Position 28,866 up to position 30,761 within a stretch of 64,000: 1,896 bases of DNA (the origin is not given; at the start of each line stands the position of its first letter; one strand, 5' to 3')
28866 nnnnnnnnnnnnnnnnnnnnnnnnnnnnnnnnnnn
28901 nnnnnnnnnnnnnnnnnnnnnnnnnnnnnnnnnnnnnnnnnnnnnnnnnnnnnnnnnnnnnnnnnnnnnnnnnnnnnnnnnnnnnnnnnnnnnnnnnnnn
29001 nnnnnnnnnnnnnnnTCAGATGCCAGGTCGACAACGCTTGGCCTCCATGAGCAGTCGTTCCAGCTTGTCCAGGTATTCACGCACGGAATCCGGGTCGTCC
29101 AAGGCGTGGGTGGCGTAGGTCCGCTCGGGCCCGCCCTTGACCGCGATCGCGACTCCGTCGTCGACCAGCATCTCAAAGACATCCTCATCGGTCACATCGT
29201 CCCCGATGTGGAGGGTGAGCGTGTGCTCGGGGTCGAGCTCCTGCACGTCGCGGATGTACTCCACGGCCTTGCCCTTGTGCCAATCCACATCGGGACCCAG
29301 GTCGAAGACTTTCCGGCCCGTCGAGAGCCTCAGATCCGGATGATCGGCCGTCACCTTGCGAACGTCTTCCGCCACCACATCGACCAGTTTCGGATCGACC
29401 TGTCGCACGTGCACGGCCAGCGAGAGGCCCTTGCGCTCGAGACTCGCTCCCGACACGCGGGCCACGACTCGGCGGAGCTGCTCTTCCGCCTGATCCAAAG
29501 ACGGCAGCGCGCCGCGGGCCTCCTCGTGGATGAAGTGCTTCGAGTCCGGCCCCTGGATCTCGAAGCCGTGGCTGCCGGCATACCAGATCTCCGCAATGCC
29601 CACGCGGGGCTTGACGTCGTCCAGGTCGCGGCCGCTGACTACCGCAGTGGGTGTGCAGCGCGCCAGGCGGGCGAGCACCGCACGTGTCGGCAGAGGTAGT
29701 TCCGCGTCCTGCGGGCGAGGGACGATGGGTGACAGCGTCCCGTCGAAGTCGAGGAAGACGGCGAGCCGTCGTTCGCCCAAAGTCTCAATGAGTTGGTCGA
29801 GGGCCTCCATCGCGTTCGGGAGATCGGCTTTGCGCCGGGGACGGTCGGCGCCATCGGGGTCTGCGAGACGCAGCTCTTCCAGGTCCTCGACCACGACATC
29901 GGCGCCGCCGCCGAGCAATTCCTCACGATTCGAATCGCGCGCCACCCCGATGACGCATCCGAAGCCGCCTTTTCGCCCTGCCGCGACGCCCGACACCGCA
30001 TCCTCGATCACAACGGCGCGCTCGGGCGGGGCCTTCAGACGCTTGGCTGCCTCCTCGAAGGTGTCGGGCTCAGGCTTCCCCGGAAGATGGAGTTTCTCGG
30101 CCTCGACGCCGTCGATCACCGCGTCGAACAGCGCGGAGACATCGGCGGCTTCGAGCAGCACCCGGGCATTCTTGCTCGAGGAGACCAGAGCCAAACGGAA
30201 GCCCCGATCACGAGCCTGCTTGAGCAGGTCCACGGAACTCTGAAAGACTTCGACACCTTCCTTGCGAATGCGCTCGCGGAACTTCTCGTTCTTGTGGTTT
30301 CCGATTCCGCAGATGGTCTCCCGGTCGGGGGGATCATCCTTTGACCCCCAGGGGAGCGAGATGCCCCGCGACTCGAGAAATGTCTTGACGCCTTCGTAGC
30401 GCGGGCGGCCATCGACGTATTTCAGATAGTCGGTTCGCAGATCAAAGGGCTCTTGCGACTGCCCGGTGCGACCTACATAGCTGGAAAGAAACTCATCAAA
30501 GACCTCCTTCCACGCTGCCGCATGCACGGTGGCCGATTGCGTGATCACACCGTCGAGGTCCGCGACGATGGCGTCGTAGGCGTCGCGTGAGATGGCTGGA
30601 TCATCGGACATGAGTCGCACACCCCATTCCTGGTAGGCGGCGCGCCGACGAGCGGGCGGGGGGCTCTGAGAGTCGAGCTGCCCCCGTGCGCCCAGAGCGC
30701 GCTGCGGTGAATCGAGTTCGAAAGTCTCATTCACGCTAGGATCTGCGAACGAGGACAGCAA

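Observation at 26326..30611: GH65 phosphorylase operon with a fused beta-PGM/trehalose-phosphate-phosphatase and a trailing ferredoxin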

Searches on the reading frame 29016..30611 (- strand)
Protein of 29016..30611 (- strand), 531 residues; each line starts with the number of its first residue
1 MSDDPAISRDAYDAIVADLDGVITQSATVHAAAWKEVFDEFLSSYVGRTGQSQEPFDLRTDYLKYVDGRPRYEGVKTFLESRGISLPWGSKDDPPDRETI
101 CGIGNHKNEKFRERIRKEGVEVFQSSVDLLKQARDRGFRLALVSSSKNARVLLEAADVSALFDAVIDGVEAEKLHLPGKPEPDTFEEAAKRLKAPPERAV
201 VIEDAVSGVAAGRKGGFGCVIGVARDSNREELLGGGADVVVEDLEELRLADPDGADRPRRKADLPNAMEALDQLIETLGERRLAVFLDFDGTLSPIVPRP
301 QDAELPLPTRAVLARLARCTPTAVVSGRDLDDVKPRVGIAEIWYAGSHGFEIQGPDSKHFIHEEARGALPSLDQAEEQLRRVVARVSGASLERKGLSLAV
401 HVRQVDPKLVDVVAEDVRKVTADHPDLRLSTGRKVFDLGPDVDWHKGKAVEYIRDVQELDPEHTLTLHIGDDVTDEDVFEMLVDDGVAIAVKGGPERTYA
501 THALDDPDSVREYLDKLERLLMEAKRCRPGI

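Call 7: search_protein_families(library=pfam, proteins=[window:29016-30611:-], max_evalue=0.01)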
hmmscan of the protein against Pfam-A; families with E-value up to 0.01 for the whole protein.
window:29016-30611:- (531 aa): 5 families
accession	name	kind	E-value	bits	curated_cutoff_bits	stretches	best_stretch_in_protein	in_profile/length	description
PF02358.22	Trehalose_PPase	-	1.6e-48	165.3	27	1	286-504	1-231/235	Trehalose-phosphatase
PF00702.32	Hydrolase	-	4.2e-24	86.4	26.4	1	12-216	1-191/191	haloacid dehalogenase-like hydrolase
PF13419.12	HAD_2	-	1.6e-15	58.1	23.8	1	16-218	2-174/178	Haloacid dehalogenase-like hydrolase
PF13242.12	Hydrolase_like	-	1.5e-07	31.6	22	1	178-247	3-75/75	HAD-hyrolase-like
PF12710.13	HAD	-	0.00016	22.6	27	1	111-194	69-161/189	haloacid dehalogenase-like hydrolase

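Call 8: search_protein_families(library=ncbifam, proteins=[window:29016-30611:-], max_evalue=0.01)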
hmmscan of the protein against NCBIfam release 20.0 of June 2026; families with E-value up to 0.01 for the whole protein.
window:29016-30611:- (531 aa): 29 families (the best 25 are shown)
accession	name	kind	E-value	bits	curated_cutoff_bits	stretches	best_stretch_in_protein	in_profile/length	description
TIGR00685.1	T6PP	equivalog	2.3e-46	158.7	68.05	1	281-517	2-248/250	trehalose-phosphatase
TIGR02009.1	PGMB-YQAB-SF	subfamily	1.7e-45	155.5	153.35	1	12-220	1-184/186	beta-phosphoglucomutase family hydrolase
NF011071.0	PRK14501.1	equivalog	8.4e-38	130.1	634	1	273-519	483-726/729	bifunctional alpha,alpha-trehalose-phosphate synthase (UDP-forming)/trehalose-phosphatase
NF007560.0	PRK10187.1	equivalog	1.7e-26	93.1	327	1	282-521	14-247/266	trehalose-phosphatase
TIGR01990.1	bPGM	equivalog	3.1e-26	92.5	189.4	2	102-218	69-182/187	beta-phosphoglucomutase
TIGR01454.1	AHBA_synth_RP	hypoth_equivalog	4e-19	69.1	246.65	1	112-245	65-197/205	AHBA synthesis associated protein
TIGR01484.1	HAD-SF-IIB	subfamily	1.7e-16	61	41.8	1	285-482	2-215/221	HAD-IIB family hydrolase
NF053653.1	InDiPhoBT2121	equivalog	3.8e-14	52.8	245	1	102-247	70-211/216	inorganic diphosphatase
TIGR01509.1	HAD-SF-IA-v3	subfamily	2.7e-13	50.4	29.4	1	105-221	49-153/154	HAD-IA family hydrolase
NF008000.0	PRK10725.1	equivalog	2.7e-12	47.2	215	1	143-218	110-181/188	fructose-1-phosphate/6-phosphogluconate phosphatase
NF046057.1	bifunc_MtlD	equivalog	6.5e-12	44.7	800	1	112-216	83-185/683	bifunctional mannitol-1-phosphate dehydrogenase/phosphatase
TIGR02253.1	CTE7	subfamily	1e-10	41.8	169.75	1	121-247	94-220/221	TIGR02253 family HAD-type hydrolase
NF008610.0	PRK11587.1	equivalog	3.4e-10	39.6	282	1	116-250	78-206/219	sugar phosphatase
NF008087.0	PRK10826.1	equivalog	9.7e-10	38.4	191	1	122-248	93-216/222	hexitol phosphatase HxpB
NF009804.0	PRK13288.1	equivalog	6.7e-09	35.5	218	1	111-219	72-178/215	pyrophosphatase PpaX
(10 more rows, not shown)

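Call 10: search_solved_structures(query=window:29016-30611:-, max_evalue=0.00001)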
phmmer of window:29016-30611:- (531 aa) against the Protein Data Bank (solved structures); distinct sequences matched with E-value up to 0.00001: 40.
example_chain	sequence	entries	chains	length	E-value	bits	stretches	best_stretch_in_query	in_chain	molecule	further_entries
5gvx_A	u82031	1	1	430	1.4e-65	225.4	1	188-524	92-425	Trehalose-phosphate phosphatase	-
8h5s_A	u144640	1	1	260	9.9e-57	196.2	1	14-247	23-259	Beta-phosphoglucomutase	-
6qj6_A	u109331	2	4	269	1.8e-17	66.7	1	269-511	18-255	Trehalose 6-phosphate phosphatase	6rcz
6upb_A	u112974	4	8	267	2.3e-17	66.3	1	283-517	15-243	Trehalose-phosphate phosphatase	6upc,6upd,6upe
1lvh_A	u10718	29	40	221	1.4e-15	60.4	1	12-228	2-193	beta-phosphoglucomutase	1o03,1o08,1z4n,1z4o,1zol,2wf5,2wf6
6h8y_A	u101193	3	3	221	1.5e-15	60.4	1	12-228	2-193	Beta-phosphoglucomutase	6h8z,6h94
5olw_A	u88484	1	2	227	1.5e-15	60.3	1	12-228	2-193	Beta-phosphoglucomutase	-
6hdh_A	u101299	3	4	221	2e-15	59.9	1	12-228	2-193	Beta-phosphoglucomutase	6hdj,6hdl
3fm9_A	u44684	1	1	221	2.2e-15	59.8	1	12-228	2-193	Beta-phosphoglucomutase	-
6hdi_A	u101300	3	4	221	2.2e-15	59.8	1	102-228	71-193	Beta-phosphoglucomutase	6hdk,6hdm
6i03_A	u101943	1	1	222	4.9e-15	58.6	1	12-228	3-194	Beta-phosphoglucomutase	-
5ok0_A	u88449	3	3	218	5.5e-15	58.5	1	12-228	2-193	Beta-phosphoglucomutase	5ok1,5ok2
5ojz_A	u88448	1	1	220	5.6e-15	58.4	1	12-228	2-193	Beta-phosphoglucomutase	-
5o6p_A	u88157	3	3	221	5.7e-15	58.4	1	12-228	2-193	Beta-phosphoglucomutase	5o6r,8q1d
6hdf_A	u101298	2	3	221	6.3e-15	58.3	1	12-228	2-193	Beta-phosphoglucomutase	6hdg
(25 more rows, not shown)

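Call 25: find_related_loci(query=window:29016-30611:-, collection=genome_contigs, flank=6000)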
Query window:29016-30611:- (531 aa) in genome_contigs; peptide patterns used: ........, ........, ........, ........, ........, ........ (x = any residue, [..] = any of these).
66 stretches matched a pattern; 41 encode a relative of the query (tblastn E <= 1e-3); 41 distinct loci.
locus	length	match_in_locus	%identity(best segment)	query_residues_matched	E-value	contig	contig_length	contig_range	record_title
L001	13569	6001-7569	49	2-523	2e-161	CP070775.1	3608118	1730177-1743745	MAG: Betaproteobacteria bacterium isolate bin200 chromosome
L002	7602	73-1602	44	7-517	7e-139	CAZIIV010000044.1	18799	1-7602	MAG TPA_asm: uncultured Desulfobacteraceae bacterium isolate SRP319275_co2_170 genome assembly, contig: NODE_2320_length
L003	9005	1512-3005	42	12-517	4e-131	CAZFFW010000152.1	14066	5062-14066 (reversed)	MAG TPA_asm: uncultured Porifericola sp. isolate SRP063590_co1_125 genome assembly, contig: NODE_4455_length_14066_cov_8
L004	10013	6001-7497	42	13-517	9e-127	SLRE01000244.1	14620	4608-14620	MAG: Bacteroidales bacterium isolate CSSed165cm_562 CSSed16-5cm-12673, whole genome shotgun sequence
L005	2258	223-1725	40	13-517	4e-131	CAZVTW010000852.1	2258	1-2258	MAG TPA_asm: uncultured Bacteroidales bacterium isolate binchicken_co8_117 genome assembly, contig: NODE_99753_length_22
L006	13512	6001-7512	39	14-521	7e-123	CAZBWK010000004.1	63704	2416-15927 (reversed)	MAG TPA_asm: uncultured Prolixibacteraceae bacterium isolate SRP241341_co1_279 genome assembly, contig: NODE_577_length_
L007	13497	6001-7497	41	14-517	7e-122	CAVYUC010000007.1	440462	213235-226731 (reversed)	MAG: uncultured Prolixibacteraceae bacterium isolate MFD01721.bin.1.282 genome assembly, contig: contig_1520, whole geno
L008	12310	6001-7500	40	13-517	8e-122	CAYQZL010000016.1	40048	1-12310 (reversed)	MAG TPA_asm: uncultured Rikenellaceae bacterium isolate binchicken_co43_356 genome assembly, contig: NODE_1406_length_40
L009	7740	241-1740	40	13-517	6e-122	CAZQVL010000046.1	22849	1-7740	MAG TPA_asm: uncultured Rikenellaceae bacterium isolate binchicken_co100_457 genome assembly, contig: NODE_3398_length_2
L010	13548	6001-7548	45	13-521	3e-115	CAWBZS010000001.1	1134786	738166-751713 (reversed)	MAG: Ilumatobacteraceae bacterium isolate MFD03804.bin.1.260 genome assembly, contig: contig_10345, whole genome shotgun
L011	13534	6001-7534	43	2-517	9e-111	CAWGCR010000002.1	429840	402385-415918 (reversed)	MAG: uncultured Bacteroidales bacterium isolate MFD03804.bin.2.165 genome assembly, contig: contig_21371, whole genome s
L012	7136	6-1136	39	141-517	7e-73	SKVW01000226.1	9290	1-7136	MAG: Bacteroidales bacterium isolate CSSed162cmB_179 CSSed16-2cmB-29623, whole genome shotgun sequence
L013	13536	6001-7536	46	7-529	1e-128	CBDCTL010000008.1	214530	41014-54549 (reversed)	MAG: Geminicoccaceae bacterium isolate 021f478f-b529-4227-926b-88f2ba8b436f genome assembly, contig: contig_8, whole gen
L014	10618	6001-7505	50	12-517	8e-115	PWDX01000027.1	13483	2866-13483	MAG: Phycisphaerae bacterium isolate T1Sed10_97 T1-Sed10-C4656, whole genome shotgun sequence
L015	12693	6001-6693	55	14-247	2e-64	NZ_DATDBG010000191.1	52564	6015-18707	MAG: Streptomyces sp. isolate SMAG_U116 k141_645207, whole genome shotgun sequence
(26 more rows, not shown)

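Call 30: find_encoding_contigs(protein=window:29016-30611:-, flank=3000, max_places=4)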
Protein window:29016-30611:- (531 aa): no gene with exactly this product is on record in the collection.
